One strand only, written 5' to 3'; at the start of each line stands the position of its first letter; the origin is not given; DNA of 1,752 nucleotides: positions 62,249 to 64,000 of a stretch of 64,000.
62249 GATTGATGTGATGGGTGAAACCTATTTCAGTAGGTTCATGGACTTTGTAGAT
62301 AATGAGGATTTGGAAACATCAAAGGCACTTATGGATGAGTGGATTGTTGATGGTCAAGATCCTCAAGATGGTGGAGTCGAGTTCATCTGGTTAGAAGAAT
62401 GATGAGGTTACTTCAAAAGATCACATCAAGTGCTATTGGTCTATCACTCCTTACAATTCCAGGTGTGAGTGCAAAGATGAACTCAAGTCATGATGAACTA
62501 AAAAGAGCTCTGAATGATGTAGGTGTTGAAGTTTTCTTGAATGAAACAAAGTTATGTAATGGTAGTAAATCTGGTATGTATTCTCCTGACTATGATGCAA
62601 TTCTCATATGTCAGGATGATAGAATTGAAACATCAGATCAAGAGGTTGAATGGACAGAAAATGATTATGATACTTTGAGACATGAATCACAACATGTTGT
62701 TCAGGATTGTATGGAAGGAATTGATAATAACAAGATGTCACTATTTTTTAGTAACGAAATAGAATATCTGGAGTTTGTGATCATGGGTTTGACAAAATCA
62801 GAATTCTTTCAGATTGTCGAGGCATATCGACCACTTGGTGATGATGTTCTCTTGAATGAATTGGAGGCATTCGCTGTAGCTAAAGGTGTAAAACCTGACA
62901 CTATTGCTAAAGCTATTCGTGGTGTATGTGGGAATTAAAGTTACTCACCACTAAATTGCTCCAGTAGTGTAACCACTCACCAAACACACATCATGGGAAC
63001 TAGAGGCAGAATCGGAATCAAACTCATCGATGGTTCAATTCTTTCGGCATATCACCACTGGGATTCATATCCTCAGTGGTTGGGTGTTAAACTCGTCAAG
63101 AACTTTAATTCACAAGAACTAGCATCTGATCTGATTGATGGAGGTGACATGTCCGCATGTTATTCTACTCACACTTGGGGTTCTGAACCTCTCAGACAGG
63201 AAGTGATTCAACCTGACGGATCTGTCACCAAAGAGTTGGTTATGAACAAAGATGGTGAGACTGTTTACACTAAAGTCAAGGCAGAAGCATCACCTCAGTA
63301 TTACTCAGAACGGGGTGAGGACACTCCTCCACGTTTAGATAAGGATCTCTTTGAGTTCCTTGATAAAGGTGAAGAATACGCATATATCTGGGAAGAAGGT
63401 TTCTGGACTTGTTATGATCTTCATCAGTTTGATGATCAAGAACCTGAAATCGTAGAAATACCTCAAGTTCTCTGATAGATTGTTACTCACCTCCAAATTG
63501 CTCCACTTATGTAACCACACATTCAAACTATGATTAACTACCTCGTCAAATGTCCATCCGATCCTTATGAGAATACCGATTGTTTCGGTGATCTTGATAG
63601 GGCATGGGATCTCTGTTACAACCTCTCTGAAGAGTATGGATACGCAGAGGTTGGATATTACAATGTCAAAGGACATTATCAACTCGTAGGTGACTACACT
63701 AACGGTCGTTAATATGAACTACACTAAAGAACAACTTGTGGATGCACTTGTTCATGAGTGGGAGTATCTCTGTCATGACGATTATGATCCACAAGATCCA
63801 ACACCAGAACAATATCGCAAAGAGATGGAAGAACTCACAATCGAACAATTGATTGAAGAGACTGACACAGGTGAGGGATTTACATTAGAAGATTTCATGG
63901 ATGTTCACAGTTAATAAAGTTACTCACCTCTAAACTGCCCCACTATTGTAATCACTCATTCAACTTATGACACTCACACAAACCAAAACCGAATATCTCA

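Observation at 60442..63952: Fixed-length 34-bp element bounding every gene cassette in the 3' region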

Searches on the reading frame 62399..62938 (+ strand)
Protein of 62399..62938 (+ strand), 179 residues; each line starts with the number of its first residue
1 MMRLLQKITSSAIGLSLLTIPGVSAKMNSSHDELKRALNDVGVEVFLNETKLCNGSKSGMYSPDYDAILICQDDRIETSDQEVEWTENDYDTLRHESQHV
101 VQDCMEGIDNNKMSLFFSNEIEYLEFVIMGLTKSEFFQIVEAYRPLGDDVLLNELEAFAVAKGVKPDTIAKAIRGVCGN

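Call 81: search_protein_families(library=pfam, max_evalue=0.01, proteins=[window:62399-62938:+])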
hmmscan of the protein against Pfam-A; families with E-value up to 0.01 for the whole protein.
window:62399-62938:+ (179 aa): 1 family
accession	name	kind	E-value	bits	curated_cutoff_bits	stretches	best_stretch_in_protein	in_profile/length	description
PF09768.15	Peptidase_M76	-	0.0055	16.9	25.2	1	49-114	37-93/170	Peptidase M76 family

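Call 82: search_protein_families(library=phrogs, max_evalue=0.001, proteins=[window:62399-62938:+])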
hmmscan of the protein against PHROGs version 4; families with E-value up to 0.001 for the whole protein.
window:62399-62938:+ (179 aa): 2 families
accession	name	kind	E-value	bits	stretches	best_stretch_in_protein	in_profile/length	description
phrog_16003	-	unknown function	4.9e-18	66.9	1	4-177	4-157/158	-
phrog_591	-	unknown function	4.6e-06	27.1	1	28-114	72-150/226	-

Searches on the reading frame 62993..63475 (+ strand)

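Call 81: search_protein_families(library=pfam, max_evalue=0.01, proteins=[window:62993-63475:+])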
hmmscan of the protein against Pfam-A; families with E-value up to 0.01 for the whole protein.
window:62993-63475:+ (160 aa): 0 families

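Call 82: search_protein_families(library=phrogs, max_evalue=0.001, proteins=[window:62993-63475:+])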
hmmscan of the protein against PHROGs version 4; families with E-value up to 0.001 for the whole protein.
window:62993-63475:+ (160 aa): 2 families
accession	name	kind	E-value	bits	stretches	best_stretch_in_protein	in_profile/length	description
phrog_1987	-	unknown function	8.7e-38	130.6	1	1-149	1-123/128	-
phrog_23089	-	unknown function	1.1e-12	49.2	1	1-59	1-58/239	-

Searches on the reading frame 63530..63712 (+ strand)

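Call 81: search_protein_families(library=pfam, max_evalue=0.01, proteins=[window:63530-63712:+])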
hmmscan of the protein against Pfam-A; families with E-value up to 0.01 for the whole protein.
window:63530-63712:+ (60 aa): 0 families

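Call 82: search_protein_families(library=phrogs, max_evalue=0.001, proteins=[window:63530-63712:+])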
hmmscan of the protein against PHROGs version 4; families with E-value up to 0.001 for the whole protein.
window:63530-63712:+ (60 aa): 2 families
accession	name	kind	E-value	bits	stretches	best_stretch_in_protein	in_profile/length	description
phrog_17176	-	unknown function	4.2e-14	53.3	1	1-58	2-57/64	-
phrog_25733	-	unknown function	1.3e-05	26.6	1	1-56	1-54/66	-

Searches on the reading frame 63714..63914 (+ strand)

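Call 81: search_protein_families(library=pfam, max_evalue=0.01, proteins=[window:63714-63914:+])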
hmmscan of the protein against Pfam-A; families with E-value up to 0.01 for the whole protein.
window:63714-63914:+ (66 aa): 0 families

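Call 82: search_protein_families(library=phrogs, max_evalue=0.001, proteins=[window:63714-63914:+])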
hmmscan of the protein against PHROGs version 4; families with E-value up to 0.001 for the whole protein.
window:63714-63914:+ (66 aa): 1 family
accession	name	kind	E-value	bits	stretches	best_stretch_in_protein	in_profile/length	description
phrog_734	-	unknown function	2.8e-33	114.9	1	1-65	1-66/67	-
